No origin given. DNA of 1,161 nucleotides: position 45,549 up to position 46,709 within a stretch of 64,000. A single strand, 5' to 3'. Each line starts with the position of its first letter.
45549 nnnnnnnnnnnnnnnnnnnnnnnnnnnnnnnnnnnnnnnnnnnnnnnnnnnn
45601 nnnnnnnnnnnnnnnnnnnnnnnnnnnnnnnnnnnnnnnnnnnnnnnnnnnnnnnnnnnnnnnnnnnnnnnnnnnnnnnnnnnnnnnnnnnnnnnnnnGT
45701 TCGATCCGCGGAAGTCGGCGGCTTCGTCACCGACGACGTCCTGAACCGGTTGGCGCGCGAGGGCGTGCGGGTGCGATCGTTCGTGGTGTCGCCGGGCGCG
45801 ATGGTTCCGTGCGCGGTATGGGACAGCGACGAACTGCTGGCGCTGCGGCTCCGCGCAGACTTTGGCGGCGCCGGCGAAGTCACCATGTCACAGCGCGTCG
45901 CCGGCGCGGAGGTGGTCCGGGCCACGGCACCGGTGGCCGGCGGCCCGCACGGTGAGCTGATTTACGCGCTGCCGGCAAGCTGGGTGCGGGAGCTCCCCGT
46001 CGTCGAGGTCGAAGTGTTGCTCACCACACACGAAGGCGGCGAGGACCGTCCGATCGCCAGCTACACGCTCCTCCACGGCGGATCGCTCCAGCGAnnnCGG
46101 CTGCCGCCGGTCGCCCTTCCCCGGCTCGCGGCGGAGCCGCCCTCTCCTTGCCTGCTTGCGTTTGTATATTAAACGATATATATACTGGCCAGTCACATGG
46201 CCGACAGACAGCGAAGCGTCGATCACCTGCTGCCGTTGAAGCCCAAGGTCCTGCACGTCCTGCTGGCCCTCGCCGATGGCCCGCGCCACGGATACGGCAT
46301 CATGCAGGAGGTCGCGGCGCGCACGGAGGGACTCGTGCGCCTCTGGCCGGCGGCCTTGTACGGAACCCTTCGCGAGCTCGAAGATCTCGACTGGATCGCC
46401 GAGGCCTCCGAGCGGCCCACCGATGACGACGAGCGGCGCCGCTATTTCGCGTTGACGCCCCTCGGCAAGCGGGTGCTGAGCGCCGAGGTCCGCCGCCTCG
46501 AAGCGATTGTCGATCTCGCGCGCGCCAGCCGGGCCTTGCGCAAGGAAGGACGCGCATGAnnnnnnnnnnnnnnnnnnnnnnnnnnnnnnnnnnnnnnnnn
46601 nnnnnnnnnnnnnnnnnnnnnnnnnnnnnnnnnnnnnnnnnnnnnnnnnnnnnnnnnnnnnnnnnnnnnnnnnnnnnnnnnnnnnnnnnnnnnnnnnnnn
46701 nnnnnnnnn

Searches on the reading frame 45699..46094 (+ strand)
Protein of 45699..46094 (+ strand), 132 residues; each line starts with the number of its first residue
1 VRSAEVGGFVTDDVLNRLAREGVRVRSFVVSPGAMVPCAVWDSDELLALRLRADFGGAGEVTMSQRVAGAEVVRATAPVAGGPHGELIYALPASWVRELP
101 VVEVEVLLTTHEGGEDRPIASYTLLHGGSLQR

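Call 21: search_protein_representatives(protein=window:45699-46094:+)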
Query: 132 residues. Proteins with E-value up to 0.001 (for the whole library): 146; up to 1e-10: 38; up to 1e-30: 5. The best 146 are listed.
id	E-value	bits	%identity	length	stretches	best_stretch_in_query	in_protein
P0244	6.9e-57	207.3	73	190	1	1-131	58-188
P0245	1.8e-51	189.8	69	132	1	4-132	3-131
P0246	2.5e-42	160.3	77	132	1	1-101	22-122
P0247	3.6e-42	159.7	71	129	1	30-132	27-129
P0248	1.5e-35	138.4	70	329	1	26-121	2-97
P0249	5.4e-29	117.2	77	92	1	1-73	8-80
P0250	4.6e-26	107.7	46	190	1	5-128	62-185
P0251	4.8e-26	107.6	61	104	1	51-132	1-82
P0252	5.7e-25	104.1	64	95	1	52-132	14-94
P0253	2.1e-23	99.1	52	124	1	26-132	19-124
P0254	4.3e-23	98.1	67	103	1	2-74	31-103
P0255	4.6e-20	88.3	40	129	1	10-132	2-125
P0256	1.5e-19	86.6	40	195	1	3-130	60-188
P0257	2.6e-19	85.8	83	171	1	1-53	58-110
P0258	2.1e-18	82.9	57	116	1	55-123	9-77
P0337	9.6e-06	42.0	30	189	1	8-126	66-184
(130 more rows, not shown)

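Call 60: find_encoding_contigs(protein=P0337, flank=4000, max_places=2)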
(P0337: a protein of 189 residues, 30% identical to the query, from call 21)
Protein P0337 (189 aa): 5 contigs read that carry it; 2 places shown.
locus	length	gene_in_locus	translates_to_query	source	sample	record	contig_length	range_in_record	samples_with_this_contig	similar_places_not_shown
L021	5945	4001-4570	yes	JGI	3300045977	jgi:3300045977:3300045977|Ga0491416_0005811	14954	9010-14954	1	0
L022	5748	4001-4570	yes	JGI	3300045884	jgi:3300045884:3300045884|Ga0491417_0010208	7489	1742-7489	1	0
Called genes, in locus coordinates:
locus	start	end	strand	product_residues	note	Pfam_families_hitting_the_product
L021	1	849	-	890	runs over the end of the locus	PF00069:Pkinase, PF01636:APH (faint), PF07714:PK_Tyr_Ser-Thr, PF03109:ABC1 (weak), PF26550:Tricorn_2nd (faint), PF26549:Tricorn_N, PF07676:PD40 (weak)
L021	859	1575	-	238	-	PF02517:Rce1-like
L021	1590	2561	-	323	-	PF00903:Glyoxalase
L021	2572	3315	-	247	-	PF19583:ODP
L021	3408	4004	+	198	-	PF04542:Sigma70_r2 (faint), PF08281:Sigma70_r4_2, PF04545:Sigma70_r4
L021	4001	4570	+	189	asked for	-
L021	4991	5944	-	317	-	?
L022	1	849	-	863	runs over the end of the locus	?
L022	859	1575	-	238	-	PF02517:Rce1-like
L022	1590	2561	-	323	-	PF00903:Glyoxalase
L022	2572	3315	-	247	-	PF19583:ODP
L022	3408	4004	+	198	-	PF04542:Sigma70_r2 (faint), PF08281:Sigma70_r4_2, PF04545:Sigma70_r4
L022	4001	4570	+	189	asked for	-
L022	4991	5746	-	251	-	?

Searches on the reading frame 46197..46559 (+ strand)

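Call 15: search_protein_families(library=pfam, proteins=[window:46197-46559:+], max_evalue=0.01)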
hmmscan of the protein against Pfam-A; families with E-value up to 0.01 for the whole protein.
window:46197-46559:+ (120 aa): 1 family
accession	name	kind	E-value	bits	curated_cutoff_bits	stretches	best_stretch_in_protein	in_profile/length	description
PF03551.20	PadR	-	3.2e-16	59.5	27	1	21-95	1-74/75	Transcriptional regulator PadR-like family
